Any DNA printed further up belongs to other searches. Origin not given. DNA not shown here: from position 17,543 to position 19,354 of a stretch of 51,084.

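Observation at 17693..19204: Unusual single-polypeptide fusion: XRE HTH + GTP cyclohydrolase II + TrpF-like (PRA isomerase) barrel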

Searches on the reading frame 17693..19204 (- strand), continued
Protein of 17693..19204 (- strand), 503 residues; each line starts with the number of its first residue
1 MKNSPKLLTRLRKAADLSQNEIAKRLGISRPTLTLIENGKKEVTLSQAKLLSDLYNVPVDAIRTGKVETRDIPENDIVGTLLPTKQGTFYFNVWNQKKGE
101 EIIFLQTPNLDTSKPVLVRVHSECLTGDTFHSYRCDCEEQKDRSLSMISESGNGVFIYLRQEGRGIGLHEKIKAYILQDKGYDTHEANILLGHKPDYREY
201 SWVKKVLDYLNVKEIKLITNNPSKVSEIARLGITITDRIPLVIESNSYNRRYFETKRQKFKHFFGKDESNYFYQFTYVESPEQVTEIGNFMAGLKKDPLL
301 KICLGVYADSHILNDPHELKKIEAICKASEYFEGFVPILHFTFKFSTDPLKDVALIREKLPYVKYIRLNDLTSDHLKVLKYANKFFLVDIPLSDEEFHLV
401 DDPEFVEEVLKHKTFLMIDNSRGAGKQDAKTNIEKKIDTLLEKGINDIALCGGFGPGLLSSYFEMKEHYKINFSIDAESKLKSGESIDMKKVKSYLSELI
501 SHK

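Call 27: fold_search(model_id=the predicted structure, library=pdb)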
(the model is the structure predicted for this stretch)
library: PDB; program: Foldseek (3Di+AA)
matches with E <= 10: 1744; with E <= 0.001: 218
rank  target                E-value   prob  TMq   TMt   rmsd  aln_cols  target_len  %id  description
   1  2bz0_B                1.2e-16  1.00  0.32  0.89   1.9       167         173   44  Crystal Structure of E. coli GTP cyclohydrolase II in complex with GTP analogue, GMPcPP, and Zinc (released 2005-08-19)
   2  2bz0_A                1.2e-15  1.00  0.31  0.89   2.0       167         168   42  Crystal Structure of E. coli GTP cyclohydrolase II in complex with GTP analogue, GMPcPP, and Zinc (released 2005-08-19)
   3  4rl4_B                2.3e-15  1.00  0.31  0.86   2.0       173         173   40  Crystal structure of GTP cyclohydrolase II from Helicobacter pylori 26695 (released 2015-08-26)
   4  4rl4_A                4.3e-15  1.00  0.31  0.85   2.2       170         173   42  Crystal structure of GTP cyclohydrolase II from Helicobacter pylori 26695 (released 2015-08-26)
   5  4i14_B                6.4e-11  1.00  0.19  0.30  12.3       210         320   26  Crystal Structure of Mtb-ribA2 (Rv1415) (released 2013-08-28)
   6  4i14_A                7.6e-11  1.00  0.20  0.31  11.2       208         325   28  Crystal Structure of Mtb-ribA2 (Rv1415) (released 2013-08-28)
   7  7eev_B                9.4e-08  1.00  0.24  0.30   6.7       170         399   22  Structure of UTP cyclohydrolase (released 2021-07-28)
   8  7ej3_A                9.4e-08  1.00  0.26  0.32   6.7       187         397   22  UTP cyclohydrolase (released 2022-09-21)
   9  7ej3_B                1.6e-07  1.00  0.24  0.30   6.7       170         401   22  UTP cyclohydrolase (released 2022-09-21)
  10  7eev_A                2.1e-07  1.00  0.29  0.36   8.5       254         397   18  Structure of UTP cyclohydrolase (released 2021-07-28)
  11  1v5x_A                2.2e-07  1.00  0.32  0.74   4.3       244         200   15  Crystal structure of Phosphoribosyl anthranilate isomerase from Thermus Thermophilus (released 2003-12-23)
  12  8w05_B                7.8e-06  1.00  0.27  0.48   6.4       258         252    8  Crystal Structure of the reconstruction of the ancestral triosephosphate isomerase of the last opisthokont common ance (released 2024-09-04)
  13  8w05_A                1.0e-05  1.00  0.29  0.52   5.9       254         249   10  Crystal Structure of the reconstruction of the ancestral triosephosphate isomerase of the last opisthokont common ance (released 2024-09-04)
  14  6oog                  1.1e-05  1.00  0.29  0.51   6.0       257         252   12  Crystal structure of triosephosphate isomerase from Taenia Solium in complex with 2PG (released 2020-01-08)
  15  3ypi_A                1.4e-05  1.00  0.31  0.56   5.8       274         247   12  ELECTROPHILIC CATALYSIS IN TRIOSEPHOSPHASE ISOMERASE: THE ROLE OF HISTIDINE-95 (released 1993-04-15)
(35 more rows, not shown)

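Call 39: find_encoding_contigs(protein=P0013, flank=9000, max_places=1)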
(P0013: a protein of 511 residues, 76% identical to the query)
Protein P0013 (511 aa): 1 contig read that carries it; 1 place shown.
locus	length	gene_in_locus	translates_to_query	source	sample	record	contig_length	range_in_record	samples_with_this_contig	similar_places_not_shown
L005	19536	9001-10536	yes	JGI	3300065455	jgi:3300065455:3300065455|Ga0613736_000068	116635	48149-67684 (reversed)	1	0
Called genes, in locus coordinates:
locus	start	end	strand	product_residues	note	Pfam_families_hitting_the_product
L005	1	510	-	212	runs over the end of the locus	-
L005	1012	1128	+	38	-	-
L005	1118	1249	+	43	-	-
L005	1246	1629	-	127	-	-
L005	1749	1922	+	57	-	PF12728:HTH_17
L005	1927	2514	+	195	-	-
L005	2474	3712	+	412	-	PF07508:Recombinase (weak), PF13408:Zn_ribbon_recom (faint)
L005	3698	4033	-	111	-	-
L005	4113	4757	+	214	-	PF13489:Methyltransf_23, PF01209:Ubie_methyltran, PF03848:TehB (weak), PF07021:MetW, PF13847:Methyltransf_31, PF08241:Methyltransf_11, PF08242:Methyltransf_12, PF13649:Methyltransf_25, +4 more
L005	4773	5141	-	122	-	-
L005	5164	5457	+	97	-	-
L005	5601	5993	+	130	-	PF03652:RuvX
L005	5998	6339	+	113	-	PF01588:tRNA_bind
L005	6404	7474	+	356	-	PF11104:PilM_2, PF14450:FtsA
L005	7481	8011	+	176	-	-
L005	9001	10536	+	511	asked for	PF01381:HTH_3, PF12844:HTH_19 (faint), PF00925:GTP_cyclohydro2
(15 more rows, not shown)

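Call 40: find_encoding_contigs(protein=P0053, flank=9000, max_places=2)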
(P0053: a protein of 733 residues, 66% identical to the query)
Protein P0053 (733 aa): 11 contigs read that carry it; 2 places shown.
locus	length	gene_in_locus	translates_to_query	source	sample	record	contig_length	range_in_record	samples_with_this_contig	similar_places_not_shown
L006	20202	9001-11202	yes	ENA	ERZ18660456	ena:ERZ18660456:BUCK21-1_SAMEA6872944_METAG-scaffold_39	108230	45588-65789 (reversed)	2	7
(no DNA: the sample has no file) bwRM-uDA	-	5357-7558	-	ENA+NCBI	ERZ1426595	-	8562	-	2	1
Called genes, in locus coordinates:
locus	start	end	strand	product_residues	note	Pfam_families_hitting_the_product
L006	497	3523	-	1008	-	PF00005:ABC_tran (faint), PF04851:ResIII (faint), PF05157:MshEN (weak), PF20720:nSTAND3 (faint), PF00437:T2SSE, PF00004:AAA (faint), PF01637:ATPase_2 (faint), PF00437:T2SSE, +9 more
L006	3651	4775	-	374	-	PF01368:DHH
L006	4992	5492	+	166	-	-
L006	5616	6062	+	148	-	PF02367:TsaE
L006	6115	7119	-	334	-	PF01545:Cation_efflux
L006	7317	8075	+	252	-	PF00160:Pro_isomerase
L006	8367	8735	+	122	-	-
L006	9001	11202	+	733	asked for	PF01381:HTH_3, PF00925:GTP_cyclohydro2, PF13489:Methyltransf_23 (faint)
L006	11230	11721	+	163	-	-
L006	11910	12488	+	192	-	-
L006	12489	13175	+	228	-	PF08843:AbiEii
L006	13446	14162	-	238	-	-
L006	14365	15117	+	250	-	PF01978:TrmB, PF09339:HTH_IclR (faint)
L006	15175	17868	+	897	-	PF02739:5_3_exonuc_N, PF01367:5_3_exonuc, PF01612:DNA_pol_A_exo1, PF22619:DNA_polI_exo1, PF00476:DNA_pol_A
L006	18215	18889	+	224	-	-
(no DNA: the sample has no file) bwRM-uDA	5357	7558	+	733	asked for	PF01381:HTH_3, PF00925:GTP_cyclohydro2, PF13489:Methyltransf_23 (faint)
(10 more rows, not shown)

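Call 41: find_encoding_contigs(protein=P0066, flank=9000, max_places=1)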
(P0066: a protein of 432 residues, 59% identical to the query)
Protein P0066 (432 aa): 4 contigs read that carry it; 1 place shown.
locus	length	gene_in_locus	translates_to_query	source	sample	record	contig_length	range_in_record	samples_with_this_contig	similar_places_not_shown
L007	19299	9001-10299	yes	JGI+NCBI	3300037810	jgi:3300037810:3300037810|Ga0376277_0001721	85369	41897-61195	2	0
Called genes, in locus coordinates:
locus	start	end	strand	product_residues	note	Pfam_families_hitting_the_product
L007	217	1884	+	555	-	PF02310:B12-binding, PF04055:Radical_SAM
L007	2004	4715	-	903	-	PF02739:5_3_exonuc_N, PF01367:5_3_exonuc, PF01612:DNA_pol_A_exo1, PF22619:DNA_polI_exo1, PF00476:DNA_pol_A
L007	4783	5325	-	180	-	PF02367:TsaE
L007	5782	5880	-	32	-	-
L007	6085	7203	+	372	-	-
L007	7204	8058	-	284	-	PF02498:Bro-N (weak)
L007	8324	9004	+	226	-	-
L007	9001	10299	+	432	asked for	PF00925:GTP_cyclohydro2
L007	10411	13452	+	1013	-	PF05157:MshEN, PF20720:nSTAND3 (faint), PF04851:ResIII (faint), PF13173:AAA_14 (faint), PF00437:T2SSE, PF25199:nSTAND_NTPase5 (faint), PF00004:AAA (faint), PF00437:T2SSE, +6 more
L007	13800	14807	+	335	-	PF13173:AAA_14 (faint), PF05496:RuvB_N, PF00004:AAA, PF07728:AAA_5, PF17864:AAA_lid_4, PF05491:WHD_RuvB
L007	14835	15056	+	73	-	-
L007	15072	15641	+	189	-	PF03703:bPH_2 (weak)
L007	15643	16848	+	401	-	PF03781:FGE-sulfatase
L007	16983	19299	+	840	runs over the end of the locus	PF00932:LTD, PF18911:PKD_4, PF00801:PKD, PF00932:LTD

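Call 42: find_encoding_contigs(protein=P0096, flank=9000, max_places=1)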
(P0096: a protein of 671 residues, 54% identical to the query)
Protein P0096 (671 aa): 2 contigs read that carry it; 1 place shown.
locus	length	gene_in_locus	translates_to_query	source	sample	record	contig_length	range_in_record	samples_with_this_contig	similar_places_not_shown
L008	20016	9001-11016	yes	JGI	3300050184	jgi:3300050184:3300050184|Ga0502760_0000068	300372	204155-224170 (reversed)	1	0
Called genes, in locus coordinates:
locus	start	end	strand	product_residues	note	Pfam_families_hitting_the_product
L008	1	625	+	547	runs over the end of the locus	PF00270:DEAD, PF04851:ResIII, PF00271:Helicase_C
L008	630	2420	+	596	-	PF00009:GTP_EFTU, PF01926:MMR_HSR1 (weak), PF22042:EF-G_D2, PF03144:GTP_EFTU_D2, PF00679:EFG_C, PF21018:BipA_C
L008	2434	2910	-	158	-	PF00293:NUDIX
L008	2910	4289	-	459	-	PF01225:Mur_ligase, PF08245:Mur_ligase_M, PF02875:Mur_ligase_C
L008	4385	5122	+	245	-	PF01509:TruB_N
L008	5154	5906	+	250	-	PF12705:PDDEXK_1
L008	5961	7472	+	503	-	PF00479:G6PD_N, PF02781:G6PD_C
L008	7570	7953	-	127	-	-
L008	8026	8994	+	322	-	PF03446:NAD_binding_2, PF03807:F420_oxidored, PF00393:6PGD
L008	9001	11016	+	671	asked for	PF00925:GTP_cyclohydro2, PF08242:Methyltransf_12 (faint), PF06325:PrmA (weak), PF05175:MTS, PF12847:Methyltransf_18 (weak), PF13847:Methyltransf_31, PF13649:Methyltransf_25 (faint)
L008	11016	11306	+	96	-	PF12961:DUF3850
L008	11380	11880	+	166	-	PF01936:NYN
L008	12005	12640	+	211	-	PF04199:Cyclase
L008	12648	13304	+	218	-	-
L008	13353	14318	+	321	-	PF10432:bact-PGI_C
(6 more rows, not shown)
